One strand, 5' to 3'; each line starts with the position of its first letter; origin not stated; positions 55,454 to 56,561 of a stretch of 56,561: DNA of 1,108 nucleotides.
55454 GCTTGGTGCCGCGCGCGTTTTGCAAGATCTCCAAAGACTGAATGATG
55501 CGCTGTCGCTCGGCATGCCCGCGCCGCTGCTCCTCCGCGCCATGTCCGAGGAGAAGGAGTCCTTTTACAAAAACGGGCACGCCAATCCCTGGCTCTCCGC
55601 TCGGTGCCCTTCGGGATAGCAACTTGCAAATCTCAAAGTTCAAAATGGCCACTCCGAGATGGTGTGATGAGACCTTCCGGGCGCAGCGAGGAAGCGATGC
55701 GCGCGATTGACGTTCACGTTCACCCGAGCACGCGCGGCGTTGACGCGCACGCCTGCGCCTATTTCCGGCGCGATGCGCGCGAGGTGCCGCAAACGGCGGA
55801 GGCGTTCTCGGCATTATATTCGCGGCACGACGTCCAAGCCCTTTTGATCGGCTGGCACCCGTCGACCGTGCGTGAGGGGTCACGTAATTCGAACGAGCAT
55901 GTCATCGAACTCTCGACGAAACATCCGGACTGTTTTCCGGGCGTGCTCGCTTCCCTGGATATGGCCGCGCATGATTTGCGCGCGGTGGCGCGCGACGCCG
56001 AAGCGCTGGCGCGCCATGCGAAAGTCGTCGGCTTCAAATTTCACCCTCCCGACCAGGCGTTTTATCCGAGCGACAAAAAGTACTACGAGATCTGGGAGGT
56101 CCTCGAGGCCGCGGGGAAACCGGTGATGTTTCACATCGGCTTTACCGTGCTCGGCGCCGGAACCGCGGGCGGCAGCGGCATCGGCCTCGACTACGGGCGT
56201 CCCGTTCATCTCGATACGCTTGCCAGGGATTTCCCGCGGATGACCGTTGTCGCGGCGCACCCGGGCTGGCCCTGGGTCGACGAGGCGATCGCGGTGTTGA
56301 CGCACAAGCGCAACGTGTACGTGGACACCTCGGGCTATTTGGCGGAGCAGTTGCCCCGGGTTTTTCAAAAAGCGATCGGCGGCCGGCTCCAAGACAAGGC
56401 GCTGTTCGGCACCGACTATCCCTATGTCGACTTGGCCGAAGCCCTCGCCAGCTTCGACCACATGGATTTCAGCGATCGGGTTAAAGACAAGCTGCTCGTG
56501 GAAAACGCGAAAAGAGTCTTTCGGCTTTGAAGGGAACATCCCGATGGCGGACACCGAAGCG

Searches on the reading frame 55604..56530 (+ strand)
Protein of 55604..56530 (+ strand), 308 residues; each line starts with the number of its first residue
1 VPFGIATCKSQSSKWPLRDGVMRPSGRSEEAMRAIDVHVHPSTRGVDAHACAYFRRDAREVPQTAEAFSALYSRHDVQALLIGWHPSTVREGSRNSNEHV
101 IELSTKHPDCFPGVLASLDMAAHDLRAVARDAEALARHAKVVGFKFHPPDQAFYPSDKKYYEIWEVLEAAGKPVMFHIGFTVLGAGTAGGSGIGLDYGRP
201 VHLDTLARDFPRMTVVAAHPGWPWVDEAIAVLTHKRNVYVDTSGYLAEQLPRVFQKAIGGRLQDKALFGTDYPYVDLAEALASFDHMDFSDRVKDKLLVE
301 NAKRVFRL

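Call 35: search_protein_families(library=pfam, proteins=[window:55604-56530:+])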
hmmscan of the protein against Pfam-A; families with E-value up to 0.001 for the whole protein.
window:55604-56530:+ (308 aa): 1 family
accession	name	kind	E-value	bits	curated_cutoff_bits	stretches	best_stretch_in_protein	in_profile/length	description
PF04909.20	Amidohydro_2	-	9.8e-41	140.8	26.4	1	35-308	1-289/289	Amidohydrolase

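Call 81: search_protein_families(library=ncbifam, max_evalue=1e-10, proteins=[window:55604-56530:+])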
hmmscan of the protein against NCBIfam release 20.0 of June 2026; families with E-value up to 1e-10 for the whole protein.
window:55604-56530:+ (308 aa): 0 families
